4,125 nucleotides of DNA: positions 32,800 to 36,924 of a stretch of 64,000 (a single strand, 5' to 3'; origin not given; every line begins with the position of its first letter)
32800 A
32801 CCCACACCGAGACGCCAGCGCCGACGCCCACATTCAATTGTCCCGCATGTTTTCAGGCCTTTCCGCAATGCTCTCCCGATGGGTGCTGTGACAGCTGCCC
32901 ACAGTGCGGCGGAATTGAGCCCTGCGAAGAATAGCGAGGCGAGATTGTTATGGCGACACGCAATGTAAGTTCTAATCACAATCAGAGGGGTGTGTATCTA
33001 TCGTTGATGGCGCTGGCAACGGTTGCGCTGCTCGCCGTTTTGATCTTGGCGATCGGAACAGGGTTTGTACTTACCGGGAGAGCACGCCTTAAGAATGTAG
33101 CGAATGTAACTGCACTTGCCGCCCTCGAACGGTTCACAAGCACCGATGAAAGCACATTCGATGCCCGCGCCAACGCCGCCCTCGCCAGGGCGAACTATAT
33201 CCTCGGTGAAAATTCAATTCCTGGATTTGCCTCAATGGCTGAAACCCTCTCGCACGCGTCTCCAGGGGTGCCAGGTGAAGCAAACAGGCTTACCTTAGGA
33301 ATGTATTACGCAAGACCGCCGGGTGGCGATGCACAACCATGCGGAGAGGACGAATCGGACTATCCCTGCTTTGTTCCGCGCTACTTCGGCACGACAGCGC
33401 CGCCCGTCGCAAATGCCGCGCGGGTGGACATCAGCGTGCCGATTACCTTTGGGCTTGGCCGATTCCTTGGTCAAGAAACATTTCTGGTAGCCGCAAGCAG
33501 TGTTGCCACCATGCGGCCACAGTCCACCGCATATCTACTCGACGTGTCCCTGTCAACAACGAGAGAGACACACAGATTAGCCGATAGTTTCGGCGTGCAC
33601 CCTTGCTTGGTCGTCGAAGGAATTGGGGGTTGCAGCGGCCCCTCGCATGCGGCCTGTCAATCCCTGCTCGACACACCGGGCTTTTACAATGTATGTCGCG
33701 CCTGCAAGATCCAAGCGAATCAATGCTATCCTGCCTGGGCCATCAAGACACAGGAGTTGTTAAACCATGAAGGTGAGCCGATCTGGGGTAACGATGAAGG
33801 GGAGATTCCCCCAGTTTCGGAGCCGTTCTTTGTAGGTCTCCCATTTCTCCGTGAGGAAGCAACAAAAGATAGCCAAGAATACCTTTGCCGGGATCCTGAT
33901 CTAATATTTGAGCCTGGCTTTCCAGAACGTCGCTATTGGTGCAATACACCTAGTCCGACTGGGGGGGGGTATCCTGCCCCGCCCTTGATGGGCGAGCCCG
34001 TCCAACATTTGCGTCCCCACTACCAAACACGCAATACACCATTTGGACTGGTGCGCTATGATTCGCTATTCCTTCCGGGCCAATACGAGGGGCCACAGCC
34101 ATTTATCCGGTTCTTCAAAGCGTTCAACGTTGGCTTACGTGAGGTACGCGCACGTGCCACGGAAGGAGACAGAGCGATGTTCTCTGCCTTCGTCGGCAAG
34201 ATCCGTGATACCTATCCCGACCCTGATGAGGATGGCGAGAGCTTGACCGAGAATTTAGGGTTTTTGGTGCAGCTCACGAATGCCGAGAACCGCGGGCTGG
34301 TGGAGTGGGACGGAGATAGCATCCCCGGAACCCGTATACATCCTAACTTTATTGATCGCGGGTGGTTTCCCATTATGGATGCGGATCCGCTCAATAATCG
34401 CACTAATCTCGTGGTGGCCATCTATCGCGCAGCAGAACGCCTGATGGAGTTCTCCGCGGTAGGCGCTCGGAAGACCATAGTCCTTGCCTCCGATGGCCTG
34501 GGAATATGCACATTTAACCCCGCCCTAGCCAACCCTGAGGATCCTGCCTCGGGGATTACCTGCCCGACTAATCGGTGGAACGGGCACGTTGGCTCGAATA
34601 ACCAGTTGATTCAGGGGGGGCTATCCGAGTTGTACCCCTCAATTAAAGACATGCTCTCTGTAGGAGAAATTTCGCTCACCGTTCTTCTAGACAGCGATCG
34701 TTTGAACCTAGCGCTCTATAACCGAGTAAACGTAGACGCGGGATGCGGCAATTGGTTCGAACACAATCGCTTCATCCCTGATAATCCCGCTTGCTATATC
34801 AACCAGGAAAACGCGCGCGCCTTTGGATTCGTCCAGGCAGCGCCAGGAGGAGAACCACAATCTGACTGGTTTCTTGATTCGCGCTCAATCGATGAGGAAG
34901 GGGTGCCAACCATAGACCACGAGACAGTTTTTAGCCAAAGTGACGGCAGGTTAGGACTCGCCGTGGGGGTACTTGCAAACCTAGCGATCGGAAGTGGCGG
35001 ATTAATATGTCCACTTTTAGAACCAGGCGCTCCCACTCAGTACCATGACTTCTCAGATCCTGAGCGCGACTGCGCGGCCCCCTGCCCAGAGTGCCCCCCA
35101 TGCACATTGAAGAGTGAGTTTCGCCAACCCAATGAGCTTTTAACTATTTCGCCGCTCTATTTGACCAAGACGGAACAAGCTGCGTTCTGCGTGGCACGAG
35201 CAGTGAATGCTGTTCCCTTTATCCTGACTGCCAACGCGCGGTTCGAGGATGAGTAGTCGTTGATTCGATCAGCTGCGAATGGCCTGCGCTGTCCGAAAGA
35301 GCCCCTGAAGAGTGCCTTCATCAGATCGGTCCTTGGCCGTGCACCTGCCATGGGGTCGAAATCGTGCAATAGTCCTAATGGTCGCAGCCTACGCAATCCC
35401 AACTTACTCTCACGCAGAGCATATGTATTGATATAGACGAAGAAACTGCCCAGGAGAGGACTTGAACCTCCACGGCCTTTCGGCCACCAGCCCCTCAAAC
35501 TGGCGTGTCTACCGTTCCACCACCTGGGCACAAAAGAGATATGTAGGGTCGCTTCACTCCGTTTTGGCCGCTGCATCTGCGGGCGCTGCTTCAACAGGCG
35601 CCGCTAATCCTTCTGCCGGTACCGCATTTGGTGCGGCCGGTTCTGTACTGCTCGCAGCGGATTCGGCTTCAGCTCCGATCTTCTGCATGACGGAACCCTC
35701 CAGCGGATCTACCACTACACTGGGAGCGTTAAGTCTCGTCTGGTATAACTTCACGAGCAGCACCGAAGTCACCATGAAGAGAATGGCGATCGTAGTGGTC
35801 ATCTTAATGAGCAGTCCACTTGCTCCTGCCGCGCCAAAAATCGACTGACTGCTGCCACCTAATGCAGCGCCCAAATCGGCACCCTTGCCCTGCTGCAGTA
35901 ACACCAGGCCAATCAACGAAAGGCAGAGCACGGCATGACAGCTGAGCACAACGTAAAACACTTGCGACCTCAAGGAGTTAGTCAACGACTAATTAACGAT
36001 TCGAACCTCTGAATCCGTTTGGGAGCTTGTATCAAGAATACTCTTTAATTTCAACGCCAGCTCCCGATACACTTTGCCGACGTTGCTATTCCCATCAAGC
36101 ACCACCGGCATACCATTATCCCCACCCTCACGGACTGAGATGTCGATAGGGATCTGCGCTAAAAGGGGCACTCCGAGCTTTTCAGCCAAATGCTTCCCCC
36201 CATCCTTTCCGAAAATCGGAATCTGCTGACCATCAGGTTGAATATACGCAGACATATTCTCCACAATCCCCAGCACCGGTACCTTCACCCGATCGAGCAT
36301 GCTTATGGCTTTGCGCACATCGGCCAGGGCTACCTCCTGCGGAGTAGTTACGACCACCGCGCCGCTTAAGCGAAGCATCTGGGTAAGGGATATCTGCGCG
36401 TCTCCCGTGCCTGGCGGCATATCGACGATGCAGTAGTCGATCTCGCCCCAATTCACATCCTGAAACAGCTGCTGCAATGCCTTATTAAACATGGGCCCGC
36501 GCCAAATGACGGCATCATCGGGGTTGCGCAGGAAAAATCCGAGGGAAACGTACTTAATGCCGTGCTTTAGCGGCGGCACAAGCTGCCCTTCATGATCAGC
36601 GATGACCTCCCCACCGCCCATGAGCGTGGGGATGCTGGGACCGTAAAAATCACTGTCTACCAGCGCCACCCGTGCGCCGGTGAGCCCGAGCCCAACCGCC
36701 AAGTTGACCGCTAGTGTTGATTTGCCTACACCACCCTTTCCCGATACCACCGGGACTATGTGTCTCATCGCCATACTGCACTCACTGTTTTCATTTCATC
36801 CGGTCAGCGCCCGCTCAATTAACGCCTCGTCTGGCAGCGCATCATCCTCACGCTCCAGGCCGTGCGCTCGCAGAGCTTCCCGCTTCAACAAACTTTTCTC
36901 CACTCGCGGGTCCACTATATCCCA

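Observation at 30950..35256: Orphan TadE/TadE/TadG-like trio with Cys-rich C-termini and no tad secretion genes nearby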

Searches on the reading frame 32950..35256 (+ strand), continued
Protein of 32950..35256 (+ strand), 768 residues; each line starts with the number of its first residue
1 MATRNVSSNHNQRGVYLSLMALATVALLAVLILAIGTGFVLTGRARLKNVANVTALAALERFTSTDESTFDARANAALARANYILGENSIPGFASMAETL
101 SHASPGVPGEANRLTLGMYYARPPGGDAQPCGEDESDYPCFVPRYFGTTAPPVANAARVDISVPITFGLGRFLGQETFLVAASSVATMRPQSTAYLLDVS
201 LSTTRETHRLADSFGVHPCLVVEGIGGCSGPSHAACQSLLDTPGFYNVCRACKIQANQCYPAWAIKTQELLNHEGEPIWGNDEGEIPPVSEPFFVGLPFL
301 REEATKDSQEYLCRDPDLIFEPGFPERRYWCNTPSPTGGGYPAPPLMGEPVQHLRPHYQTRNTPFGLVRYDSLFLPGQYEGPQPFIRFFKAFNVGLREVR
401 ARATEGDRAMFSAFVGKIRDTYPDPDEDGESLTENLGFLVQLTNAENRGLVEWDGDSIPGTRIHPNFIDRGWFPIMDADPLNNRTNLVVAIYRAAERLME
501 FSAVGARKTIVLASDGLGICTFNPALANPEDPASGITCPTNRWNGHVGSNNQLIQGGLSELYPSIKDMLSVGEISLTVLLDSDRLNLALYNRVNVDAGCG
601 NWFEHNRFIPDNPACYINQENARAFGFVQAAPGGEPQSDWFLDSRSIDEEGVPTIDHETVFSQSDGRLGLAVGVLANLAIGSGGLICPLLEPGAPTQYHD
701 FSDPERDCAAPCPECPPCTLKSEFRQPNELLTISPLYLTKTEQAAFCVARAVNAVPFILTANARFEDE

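Call 61: search_protein_families(library=pfam, proteins=[L008:15-878:+, L008:883-2274:+, L008:2982-4604:+, L008:5527-7659:-, L008:20052-20789:-, L008:17174-18925:-, L009:12188-13339:+, L009:13660-14520:+, L009:14492-17329:+, L004:3444-5420:-], max_evalue=0.01)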
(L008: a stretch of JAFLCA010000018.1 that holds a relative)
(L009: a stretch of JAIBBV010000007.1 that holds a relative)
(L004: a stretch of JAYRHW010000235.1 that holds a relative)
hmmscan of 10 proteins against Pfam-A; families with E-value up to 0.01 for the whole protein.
L008:15-878:+ (287 aa): 2 families
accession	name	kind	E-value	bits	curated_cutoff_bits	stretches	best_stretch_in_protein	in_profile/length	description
PF06750.18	A24_N_bact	-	6.7e-33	113.1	23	1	7-112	1-82/84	Bacterial Peptidase A24 N-terminal domain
PF01478.23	Peptidase_A24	-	8.7e-19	68.3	26.5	1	124-242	1-104/104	Type IV leader peptidase family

L008:883-2274:+ (463 aa): 15 families
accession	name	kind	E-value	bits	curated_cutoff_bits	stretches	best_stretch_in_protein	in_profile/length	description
PF00158.32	Sigma54_activat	-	2e-73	246.1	20.2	1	147-313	1-167/168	Sigma-54 interaction domain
PF00072.30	Response_reg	-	3.9e-31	107.9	30.2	1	9-117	1-109/111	Response regulator receiver domain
PF25601.1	AAA_lid_14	-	1e-27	96.2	27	1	319-401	1-83/87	AAA+ ATPase lid domain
PF14532.12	Sigma54_activ_2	-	2.6e-24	86.4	25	1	148-318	1-138/138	Sigma-54 interaction domain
PF02954.25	HTH_8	-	2.8e-09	37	22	1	423-460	5-42/42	Bacterial regulatory protein, Fis family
PF07728.20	AAA_5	-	7e-07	29.8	22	1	171-288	2-122/139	AAA domain (dynein-related subfamily)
PF00004.35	AAA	-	2.3e-06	28.5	21.2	1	171-301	1-124/131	ATPase family associated with various cellular activities (AAA)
PF20720.3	nSTAND3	-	0.0016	18.6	27.2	1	153-197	2-46/155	Novel STAND NTPase 3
PF01078.27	Mg_chelatase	-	0.0019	18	20.3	0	230-286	97-155/207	Magnesium chelatase, subunit ChlI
PF13191.12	AAA_16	-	0.0029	18.6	32.6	0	162-207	17-63/167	AAA ATPase domain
PF07726.17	AAA_3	-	0.0039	17.5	27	1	171-286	2-109/131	ATPase family associated with various cellular activities (AAA)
PF13245.12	AAA_19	-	0.0046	17.6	25.1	0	168-274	11-126/134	AAA domain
PF13401.12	AAA_22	-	0.0066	17.2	27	0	171-204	8-41/130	AAA domain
PF01583.26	APS_kinase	-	0.0076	16.7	21.1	0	169-212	3-46/152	Adenylylsulphate kinase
PF06745.19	ATPase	-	0.009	15.8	26.6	0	169-214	20-66/231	KaiC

L008:2982-4604:+ (540 aa): 1 family
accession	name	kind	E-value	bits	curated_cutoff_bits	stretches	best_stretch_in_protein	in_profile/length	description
PF09852.15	DUF2079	-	5.3e-17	62.5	28.2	1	49-362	7-325/459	Predicted membrane protein (DUF2079)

L008:5527-7659:- (710 aa): 0 families

L008:20052-20789:- (245 aa): 15 families
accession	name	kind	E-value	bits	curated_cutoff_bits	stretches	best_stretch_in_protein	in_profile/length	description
PF00437.27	T2SSE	-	2.2e-71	240.9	24.9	1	2-210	134-339/370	Type II/IV secretion system protein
PF20720.3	nSTAND3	-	8.5e-05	22.7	27.2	1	9-50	16-57/155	Novel STAND NTPase 3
PF13401.12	AAA_22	-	0.00016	22.5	27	1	9-47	4-42/130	AAA domain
PF13191.12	AAA_16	-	0.00049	21.1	32.6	1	2-107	16-103/167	AAA ATPase domain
PF13555.12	AAA_29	-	0.00087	19.4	27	1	7-38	19-50/61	P-loop containing region of AAA domain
PF12775.13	AAA_7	-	0.00088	19.3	25.8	1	9-44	32-67/181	P-loop containing dynein motor region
PF04851.21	ResIII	-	0.00093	19.6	22.5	1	7-37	20-50/164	Type III restriction enzyme, res subunit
PF00004.35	AAA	-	0.0012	19.8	21.2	1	13-87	1-65/131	ATPase family associated with various cellular activities (AAA)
PF25199.1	nSTAND_NTPase5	-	0.0019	18.4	34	1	6-51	37-83/145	Novel STAND NTPase 5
PF09439.16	SRPRB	-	0.0024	17.7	25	1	10-58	3-49/178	Signal recognition particle receptor beta subunit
PF06414.18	Zeta_toxin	-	0.0027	17.6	22.3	1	6-57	12-63/199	Zeta toxin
PF13086.12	AAA_11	-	0.0033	17.7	27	1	5-89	12-93/257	AAA domain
PF01580.24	FtsK_SpoIIIE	-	0.0058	16.5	24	1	10-37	39-66/221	FtsK/SpoIIIE family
PF13604.12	AAA_30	-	0.0082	16.3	27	0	4-42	12-50/191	AAA domain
PF13173.12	AAA_14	-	0.0092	16.4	27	0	12-50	4-43/129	AAA domain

L008:17174-18925:- (583 aa): 3 families
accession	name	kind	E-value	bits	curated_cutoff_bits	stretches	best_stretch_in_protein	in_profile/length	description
PF17768.7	RecJ_OB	-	3.1e-22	79.1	27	1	472-572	2-105/107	RecJ OB domain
PF01368.27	DHH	-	2.9e-18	66.8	28.1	1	97-247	2-125/125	DHH family, N-terminal domain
PF02272.25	DHHA1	-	5.1e-13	49.8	25.9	1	367-456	6-99/102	DHHA1 domain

L009:12188-13339:+ (383 aa): 0 families

L009:13660-14520:+ (286 aa): 1 family
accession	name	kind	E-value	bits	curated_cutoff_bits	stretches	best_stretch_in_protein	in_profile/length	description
PF07811.17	TadE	-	1e-05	26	22.9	1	35-75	1-41/43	TadE-like protein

L009:14492-17329:+ (945 aa): 0 families

L004:3444-5420:- (658 aa): 1 family
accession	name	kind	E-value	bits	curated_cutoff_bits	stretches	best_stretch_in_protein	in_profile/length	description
PF13231.12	PMT_2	-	6.2e-08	33.5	26.1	1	79-206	2-133/160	Dolichyl-phosphate-mannose-protein mannosyltransferase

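Call 74: search_protein_families(library=pfam, proteins=[L004:947-3388:-, L004:5426-6787:-, L004:6826-7602:-, L005:21-1346:+, L005:1353-3401:+, L009:3113-5065:+, L009:5136-6371:+, L009:6334-7839:+, L010:286-1524:-, L010:10420-12672:-], max_evalue=0.0001)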
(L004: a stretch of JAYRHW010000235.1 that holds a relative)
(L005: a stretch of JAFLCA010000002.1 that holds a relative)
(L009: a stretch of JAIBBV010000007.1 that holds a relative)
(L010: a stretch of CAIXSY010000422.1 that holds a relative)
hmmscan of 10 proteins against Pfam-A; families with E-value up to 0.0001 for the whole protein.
L004:947-3388:- (813 aa): 3 families
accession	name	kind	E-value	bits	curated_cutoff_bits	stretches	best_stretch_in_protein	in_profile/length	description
PF07627.16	PSCyt3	-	1e-13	51.8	27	1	599-698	1-95/98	Protein of unknown function (DUF1588)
PF07624.16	PSD2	-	5.4e-08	32.9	25.8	1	732-802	1-73/74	Protein of unknown function (DUF1585)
PF07631.16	PSD4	-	1.5e-07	32.4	23.3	1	423-490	1-68/128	Protein of unknown function (DUF1592)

L004:5426-6787:- (453 aa): 3 families
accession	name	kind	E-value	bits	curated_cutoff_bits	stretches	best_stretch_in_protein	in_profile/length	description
PF01593.30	Amino_oxidase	-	1.3e-13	51.5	19.8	1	13-404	2-407/443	Flavin containing amine oxidoreductase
PF13450.12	NAD_binding_8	-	4.9e-10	40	21.9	1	7-73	1-67/68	NAD(P)-binding Rossmann-like domain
PF13738.12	Pyr_redox_3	-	2e-06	27.7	30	1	6-36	1-31/305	Pyridine nucleotide-disulphide oxidoreductase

L004:6826-7602:- (258 aa): 3 families
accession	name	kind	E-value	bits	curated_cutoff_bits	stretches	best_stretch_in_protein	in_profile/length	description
PF00535.33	Glycos_transf_2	-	3.5e-21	76.3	23.3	1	9-123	1-111/168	Glycosyl transferase family 2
PF13704.12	Glyco_tranf_2_4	-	6.2e-06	27.1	27.5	1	24-103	6-82/98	Glycosyl transferase family 2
PF13641.12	Glyco_tranf_2_3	-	9.3e-06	26.2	27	1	6-130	1-126/230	Glycosyltransferase like family 2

L005:21-1346:+ (441 aa): 1 family
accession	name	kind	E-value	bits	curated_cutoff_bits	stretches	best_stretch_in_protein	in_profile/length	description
PF10060.15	DUF2298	-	8.7e-12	45.2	27.8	1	1-223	283-487/488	Uncharacterized membrane protein (DUF2298)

L005:1353-3401:+ (682 aa): 1 family
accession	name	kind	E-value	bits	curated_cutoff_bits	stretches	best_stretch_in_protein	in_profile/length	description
PF10060.15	DUF2298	-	1.1e-50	173.5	27.8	1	42-490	15-488/488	Uncharacterized membrane protein (DUF2298)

L009:3113-5065:+ (650 aa): 3 families
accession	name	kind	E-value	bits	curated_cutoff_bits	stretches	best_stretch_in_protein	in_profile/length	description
PF08298.17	AAA_PrkA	-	8e-149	496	25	1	32-387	2-357/358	PrkA AAA domain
PF06798.17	PrkA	-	7.7e-86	288.3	25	1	390-642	1-255/255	PrkA serine protein kinase C-terminal domain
PF13191.12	AAA_16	-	1.6e-05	25.9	32.6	1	92-154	1-60/167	AAA ATPase domain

L009:5136-6371:+ (411 aa): 1 family
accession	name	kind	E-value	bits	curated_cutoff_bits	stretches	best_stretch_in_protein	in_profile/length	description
PF04285.18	DUF444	-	4.3e-122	408.6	27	2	188-388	216-417/418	Protein of unknown function (DUF444)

L009:6334-7839:+ (501 aa): 2 families
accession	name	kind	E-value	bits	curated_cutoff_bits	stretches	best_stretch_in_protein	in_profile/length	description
PF04293.20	SpoVR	-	3.1e-141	471.3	27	1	19-427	2-405/407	SpoVR like protein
PF24755.2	SpoVR_C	-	6.1e-15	55.4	27.6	1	430-481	1-53/55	SpoVR-like C-terminal domain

L010:286-1524:- (412 aa): 13 families
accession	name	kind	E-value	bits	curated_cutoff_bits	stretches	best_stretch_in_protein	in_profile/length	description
PF00515.34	TPR_1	-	3.7e-27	93.4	27.8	2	149-179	2-32/34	Tetratricopeptide repeat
PF07719.23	TPR_2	-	3e-24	83.5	27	0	150-179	3-32/34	Tetratricopeptide repeat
PF13181.12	TPR_8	-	2.5e-21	74.4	25.7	1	114-146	1-33/34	Tetratricopeptide repeat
PF13432.12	TPR_16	-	1.1e-18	67.7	32.7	3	48-102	7-61/65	Tetratricopeptide repeat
PF13424.12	TPR_12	-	1e-17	64.5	30.1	1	73-144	4-75/77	Tetratricopeptide repeat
PF14559.12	TPR_19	-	4.5e-17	62.6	25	1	292-344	8-60/68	Tetratricopeptide repeat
PF13414.12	TPR_11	-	6.9e-17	61.3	26.8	0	48-86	4-42/42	TPR repeat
PF13428.12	TPR_14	-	3.1e-16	58.7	23.5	0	311-345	3-37/44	Tetratricopeptide repeat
PF13431.12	TPR_17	-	3.7e-15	55.3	24.4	0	61-92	2-33/34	Tetratricopeptide repeat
PF13371.12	TPR_9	-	1e-11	45.1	35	0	129-183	10-61/73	Tetratricopeptide repeat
PF12569.14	NatA_aux_su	-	1.1e-06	28.3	33.3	0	124-178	202-256/515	N-terminal acetyltransferase A, auxiliary subunit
PF13429.12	TPR_15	-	7.1e-06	26.1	26.2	0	268-337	139-211/280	Tetratricopeptide repeat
PF13174.12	TPR_6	-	7.7e-05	23.5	26.3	0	314-342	5-33/33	Tetratricopeptide repeat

L010:10420-12672:- (750 aa): 2 families
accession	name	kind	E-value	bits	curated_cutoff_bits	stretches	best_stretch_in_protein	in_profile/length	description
PF00884.28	Sulfatase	-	2.9e-30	106.1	25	1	234-505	1-298/301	Sulfatase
PF07691.17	PA14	-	3.6e-09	37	24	1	633-740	25-142/147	PA14 domain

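Call 81: search_protein_families(library=pfam, alignment_id=A9, max_evalue=0.01)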
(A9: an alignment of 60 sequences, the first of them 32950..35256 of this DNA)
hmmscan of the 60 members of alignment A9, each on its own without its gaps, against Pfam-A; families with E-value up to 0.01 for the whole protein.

A. member 1, window:32950-35256:+ (768 aa): 0 families

B. families by the number of members that match (of 60 scanned): 4 families
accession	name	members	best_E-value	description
PF13400.11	Tad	28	5.4e-08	Putative Flp pilus-assembly TadE/G-like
PF09977.15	Tad_C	7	0.00043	Putative Tad-like Flp pilus-assembly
PF13519.12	VWA_2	4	0.00061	von Willebrand factor type A domain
PF07811.17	TadE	1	0.0042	TadE-like protein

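Call 86: search_solved_structures(query=A9, max_evalue=1)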
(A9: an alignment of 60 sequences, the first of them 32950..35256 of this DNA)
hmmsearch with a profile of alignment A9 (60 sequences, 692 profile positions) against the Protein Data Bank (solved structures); distinct sequences matched with E-value up to 1: 1.
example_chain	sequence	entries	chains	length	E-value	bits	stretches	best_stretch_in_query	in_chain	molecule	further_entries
4hql_A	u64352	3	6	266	0.36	12.3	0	431-472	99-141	Sporozoite surface protein 2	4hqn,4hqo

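Call 93: find_related_loci(query=A4, collection=metagenome_contigs, flank=10000)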
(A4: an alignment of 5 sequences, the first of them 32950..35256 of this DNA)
Query A4 (768 aa) in metagenome_contigs; peptide patterns used: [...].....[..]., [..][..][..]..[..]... (x = any residue, [..] = any of these).
192 stretches matched a pattern, but none encodes a relative of the query by tblastn (E <= 1e-3).

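Call 95: find_related_loci(query=A10, collection=metagenome_contigs, flank=10000)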
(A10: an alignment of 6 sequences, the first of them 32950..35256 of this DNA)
Query A10 (768 aa) in metagenome_contigs; peptide patterns used: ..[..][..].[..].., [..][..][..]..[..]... (x = any residue, [..] = any of these).
150 stretches matched a pattern; 1 encode a relative of the query (tblastn E <= 1e-3); 1 distinct loci.
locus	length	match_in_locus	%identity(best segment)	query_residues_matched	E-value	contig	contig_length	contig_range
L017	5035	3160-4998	25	1-692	1e-25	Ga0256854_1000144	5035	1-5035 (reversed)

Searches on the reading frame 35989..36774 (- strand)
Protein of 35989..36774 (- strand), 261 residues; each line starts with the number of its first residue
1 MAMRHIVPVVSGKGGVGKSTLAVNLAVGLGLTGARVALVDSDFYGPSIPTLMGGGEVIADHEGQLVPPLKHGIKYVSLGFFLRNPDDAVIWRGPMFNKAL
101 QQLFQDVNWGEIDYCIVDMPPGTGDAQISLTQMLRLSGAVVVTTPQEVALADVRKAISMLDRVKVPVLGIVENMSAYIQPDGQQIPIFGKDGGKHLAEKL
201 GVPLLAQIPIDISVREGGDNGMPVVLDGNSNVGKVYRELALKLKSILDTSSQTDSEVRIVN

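Call 7: search_protein_families(library=pfam, proteins=[window:35989-36774:-], max_evalue=0.001)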
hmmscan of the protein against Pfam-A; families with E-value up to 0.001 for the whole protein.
window:35989-36774:- (261 aa): 6 families
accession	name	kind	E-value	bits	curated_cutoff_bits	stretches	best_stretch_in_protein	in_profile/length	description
PF10609.15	ParA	-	4.4e-90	301.8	27.1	1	3-242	2-244/246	NUBPL iron-transfer P-loop NTPase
PF01656.29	CbiA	-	8.3e-13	48.8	25.4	1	9-224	3-125/125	CobQ/CobB/MinD/ParA nucleotide binding domain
PF13614.12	AAA_31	-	4.1e-10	40.3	27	1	6-42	3-39/177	AAA domain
PF09140.17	MipZ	-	1e-06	28.7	20.7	1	5-123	1-110/262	ATPase MipZ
PF00142.24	Fer4_NifH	-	1.3e-06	28.5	25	0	10-54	5-49/271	4Fe-4S iron sulfur cluster binding proteins, NifH/frxC family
PF02374.21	ArsA_ATPase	-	5.6e-05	22.9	24.3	1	9-42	5-38/305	Anion-transporting ATPase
